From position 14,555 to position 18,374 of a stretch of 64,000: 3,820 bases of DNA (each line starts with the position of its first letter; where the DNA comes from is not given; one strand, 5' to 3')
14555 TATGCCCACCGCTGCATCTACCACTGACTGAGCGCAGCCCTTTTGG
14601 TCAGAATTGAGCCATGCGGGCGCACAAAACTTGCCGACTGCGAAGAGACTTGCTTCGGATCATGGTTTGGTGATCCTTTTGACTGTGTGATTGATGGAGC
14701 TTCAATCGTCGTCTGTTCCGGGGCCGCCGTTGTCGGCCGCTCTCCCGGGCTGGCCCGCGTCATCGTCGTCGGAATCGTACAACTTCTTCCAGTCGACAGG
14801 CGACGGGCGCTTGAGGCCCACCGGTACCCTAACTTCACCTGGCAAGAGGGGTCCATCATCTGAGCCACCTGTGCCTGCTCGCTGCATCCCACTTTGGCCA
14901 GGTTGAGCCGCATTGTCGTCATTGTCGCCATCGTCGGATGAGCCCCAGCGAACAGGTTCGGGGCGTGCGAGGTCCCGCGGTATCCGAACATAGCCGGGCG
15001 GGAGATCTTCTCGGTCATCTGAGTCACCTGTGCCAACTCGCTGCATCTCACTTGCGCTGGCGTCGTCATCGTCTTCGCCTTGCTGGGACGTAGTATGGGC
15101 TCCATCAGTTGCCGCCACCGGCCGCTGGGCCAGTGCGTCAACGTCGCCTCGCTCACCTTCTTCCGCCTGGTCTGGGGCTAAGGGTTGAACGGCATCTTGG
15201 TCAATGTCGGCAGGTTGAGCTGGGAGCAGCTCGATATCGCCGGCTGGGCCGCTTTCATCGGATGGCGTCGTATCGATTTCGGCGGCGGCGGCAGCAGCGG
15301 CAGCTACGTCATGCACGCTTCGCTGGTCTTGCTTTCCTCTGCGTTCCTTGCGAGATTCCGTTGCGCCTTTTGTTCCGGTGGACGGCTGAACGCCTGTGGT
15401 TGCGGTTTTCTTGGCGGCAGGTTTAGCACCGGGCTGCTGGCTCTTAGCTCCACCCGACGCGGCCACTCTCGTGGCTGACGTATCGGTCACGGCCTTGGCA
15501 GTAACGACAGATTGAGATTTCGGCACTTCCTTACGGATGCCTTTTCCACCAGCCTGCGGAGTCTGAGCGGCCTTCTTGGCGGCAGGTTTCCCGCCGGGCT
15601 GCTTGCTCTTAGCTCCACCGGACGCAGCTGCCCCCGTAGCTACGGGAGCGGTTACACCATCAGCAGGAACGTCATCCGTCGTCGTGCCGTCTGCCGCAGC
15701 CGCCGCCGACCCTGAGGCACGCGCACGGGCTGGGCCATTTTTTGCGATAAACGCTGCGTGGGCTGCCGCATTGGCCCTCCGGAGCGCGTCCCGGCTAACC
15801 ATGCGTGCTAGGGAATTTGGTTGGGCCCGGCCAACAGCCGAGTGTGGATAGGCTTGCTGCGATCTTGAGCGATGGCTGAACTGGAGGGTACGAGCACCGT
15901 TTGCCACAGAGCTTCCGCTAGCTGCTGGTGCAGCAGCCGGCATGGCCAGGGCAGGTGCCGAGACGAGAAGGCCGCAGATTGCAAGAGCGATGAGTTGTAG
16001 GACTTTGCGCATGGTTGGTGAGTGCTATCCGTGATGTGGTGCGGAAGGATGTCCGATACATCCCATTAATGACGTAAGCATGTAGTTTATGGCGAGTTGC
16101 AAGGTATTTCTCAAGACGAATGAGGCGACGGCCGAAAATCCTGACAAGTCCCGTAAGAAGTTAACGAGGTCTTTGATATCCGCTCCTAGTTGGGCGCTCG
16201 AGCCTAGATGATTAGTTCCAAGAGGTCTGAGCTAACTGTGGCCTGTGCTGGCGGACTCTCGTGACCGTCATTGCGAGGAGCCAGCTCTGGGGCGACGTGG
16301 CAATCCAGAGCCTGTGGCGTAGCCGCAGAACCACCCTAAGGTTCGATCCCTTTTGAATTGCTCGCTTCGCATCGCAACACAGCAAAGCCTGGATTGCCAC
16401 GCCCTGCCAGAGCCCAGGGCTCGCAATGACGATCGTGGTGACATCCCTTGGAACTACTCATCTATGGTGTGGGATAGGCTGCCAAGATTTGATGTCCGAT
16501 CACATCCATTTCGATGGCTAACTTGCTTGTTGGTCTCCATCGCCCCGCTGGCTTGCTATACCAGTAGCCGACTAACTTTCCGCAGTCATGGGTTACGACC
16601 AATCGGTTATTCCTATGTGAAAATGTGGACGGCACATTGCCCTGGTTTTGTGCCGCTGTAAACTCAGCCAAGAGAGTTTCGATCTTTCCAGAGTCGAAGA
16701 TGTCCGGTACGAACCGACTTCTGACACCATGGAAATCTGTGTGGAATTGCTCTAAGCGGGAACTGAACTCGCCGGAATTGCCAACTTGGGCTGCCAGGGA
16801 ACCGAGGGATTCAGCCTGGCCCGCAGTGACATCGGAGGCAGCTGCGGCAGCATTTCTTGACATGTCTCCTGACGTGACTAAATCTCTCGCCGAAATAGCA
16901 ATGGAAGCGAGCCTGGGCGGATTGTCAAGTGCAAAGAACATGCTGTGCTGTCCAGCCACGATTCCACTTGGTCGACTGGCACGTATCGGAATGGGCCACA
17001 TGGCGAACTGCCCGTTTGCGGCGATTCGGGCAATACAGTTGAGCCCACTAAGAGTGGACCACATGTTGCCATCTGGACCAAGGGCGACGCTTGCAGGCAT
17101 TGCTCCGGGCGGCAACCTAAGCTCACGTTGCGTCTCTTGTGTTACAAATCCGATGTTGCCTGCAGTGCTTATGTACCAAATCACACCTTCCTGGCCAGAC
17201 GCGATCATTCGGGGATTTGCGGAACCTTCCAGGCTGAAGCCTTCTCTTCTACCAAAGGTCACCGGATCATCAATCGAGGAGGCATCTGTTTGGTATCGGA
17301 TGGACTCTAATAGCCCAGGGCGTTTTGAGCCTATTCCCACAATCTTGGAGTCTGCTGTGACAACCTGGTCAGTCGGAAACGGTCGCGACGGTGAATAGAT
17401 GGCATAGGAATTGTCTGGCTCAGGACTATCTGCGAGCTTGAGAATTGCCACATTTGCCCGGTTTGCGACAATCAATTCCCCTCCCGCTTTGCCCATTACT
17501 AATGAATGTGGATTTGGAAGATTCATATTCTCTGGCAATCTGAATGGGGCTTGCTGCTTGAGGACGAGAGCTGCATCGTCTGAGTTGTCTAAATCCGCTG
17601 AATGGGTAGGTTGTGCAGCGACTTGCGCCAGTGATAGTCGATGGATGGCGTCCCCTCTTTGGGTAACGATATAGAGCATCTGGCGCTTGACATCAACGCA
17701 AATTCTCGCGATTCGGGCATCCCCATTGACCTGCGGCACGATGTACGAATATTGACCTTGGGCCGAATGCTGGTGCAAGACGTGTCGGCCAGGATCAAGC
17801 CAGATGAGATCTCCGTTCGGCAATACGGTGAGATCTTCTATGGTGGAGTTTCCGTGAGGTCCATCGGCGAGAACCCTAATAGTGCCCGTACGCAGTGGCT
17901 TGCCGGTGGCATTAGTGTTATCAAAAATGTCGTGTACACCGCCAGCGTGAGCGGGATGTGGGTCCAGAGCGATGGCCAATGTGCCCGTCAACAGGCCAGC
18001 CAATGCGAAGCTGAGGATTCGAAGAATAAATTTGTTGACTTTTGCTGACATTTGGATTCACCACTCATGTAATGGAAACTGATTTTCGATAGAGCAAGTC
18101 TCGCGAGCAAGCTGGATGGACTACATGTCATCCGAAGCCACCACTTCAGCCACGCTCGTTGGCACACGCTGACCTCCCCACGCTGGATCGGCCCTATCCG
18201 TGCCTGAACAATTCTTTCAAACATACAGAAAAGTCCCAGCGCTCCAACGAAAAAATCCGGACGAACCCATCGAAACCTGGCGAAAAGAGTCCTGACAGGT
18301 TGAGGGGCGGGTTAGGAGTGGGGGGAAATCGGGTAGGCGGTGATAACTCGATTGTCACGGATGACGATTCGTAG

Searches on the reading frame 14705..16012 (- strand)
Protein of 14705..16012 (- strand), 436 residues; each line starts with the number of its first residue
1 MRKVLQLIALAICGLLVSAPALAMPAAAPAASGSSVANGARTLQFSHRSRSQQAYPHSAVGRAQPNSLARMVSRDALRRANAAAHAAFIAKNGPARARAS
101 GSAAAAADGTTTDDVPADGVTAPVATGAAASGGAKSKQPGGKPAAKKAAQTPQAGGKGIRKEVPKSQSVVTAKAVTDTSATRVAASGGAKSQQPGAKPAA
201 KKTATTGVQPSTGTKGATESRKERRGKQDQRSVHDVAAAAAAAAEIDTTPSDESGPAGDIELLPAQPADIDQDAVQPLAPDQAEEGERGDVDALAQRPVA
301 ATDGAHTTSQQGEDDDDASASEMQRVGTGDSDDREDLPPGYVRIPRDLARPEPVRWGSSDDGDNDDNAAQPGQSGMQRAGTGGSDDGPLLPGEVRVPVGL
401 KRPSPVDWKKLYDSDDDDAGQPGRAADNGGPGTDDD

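Call 7: search_protein_families(library=pfam, proteins=[window:14705-16012:-], max_evalue=0.001)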
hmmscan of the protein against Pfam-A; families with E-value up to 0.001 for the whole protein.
window:14705-16012:- (436 aa): 0 families

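Call 9: search_protein_families(library=ncbifam, proteins=[window:14705-16012:-], max_evalue=1)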
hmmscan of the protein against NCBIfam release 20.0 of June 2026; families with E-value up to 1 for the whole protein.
window:14705-16012:- (436 aa): 0 families

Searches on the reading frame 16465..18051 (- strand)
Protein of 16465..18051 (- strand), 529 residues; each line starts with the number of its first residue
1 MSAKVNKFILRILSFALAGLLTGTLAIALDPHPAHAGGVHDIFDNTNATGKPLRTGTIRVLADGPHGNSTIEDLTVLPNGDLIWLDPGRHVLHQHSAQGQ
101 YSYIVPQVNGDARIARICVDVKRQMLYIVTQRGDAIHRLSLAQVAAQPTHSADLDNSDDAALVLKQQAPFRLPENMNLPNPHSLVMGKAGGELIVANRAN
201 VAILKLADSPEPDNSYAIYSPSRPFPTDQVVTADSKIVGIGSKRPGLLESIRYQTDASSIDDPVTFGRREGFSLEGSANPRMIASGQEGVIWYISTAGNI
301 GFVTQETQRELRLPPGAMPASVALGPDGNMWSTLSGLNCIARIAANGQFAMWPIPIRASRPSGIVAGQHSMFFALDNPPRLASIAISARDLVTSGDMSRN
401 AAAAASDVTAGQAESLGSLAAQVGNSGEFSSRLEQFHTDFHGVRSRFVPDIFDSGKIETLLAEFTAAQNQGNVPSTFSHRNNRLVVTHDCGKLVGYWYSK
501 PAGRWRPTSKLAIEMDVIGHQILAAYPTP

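Call 7: search_protein_families(library=pfam, proteins=[window:16465-18051:-], max_evalue=0.001)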
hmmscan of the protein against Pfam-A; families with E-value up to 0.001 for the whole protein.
window:16465-18051:- (529 aa): 2 families
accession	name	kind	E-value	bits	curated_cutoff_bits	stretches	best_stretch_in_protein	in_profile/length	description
PF24684.1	Vgb_lyase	-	8.1e-18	64.7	50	1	264-377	82-200/290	Virginiamycin B lyase family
PF08450.18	SGL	-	0.0007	19.7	26.3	0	120-208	8-69/246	SMP-30/Gluconolactonase/LRE-like region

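Call 9: search_protein_families(library=ncbifam, proteins=[window:16465-18051:-], max_evalue=1)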
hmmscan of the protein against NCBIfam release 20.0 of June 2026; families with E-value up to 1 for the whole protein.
window:16465-18051:- (529 aa): 2 families
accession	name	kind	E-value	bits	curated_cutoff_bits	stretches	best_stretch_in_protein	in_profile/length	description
NF000022.1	stregra_B_VgbA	exception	5.2e-10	38.9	600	1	278-371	99-195/299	streptogramin B lyase Vgb(A)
NF000096.1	stregra_B_VgbB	exception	1.2e-09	37.8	600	1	278-373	99-197/295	streptogramin B lyase Vgb(B)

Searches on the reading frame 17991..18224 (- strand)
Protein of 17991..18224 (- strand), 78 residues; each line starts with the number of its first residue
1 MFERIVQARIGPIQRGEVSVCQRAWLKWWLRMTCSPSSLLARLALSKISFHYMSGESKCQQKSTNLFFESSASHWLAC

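Call 8: search_protein_families(library=pfam, proteins=[window:17991-18224:-], max_evalue=10)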
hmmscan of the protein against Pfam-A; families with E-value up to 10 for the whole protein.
window:17991-18224:- (78 aa): 0 families

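Call 9: search_protein_families(library=ncbifam, proteins=[window:17991-18224:-], max_evalue=1)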
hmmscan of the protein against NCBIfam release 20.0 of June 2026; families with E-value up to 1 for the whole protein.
window:17991-18224:- (78 aa): 0 families
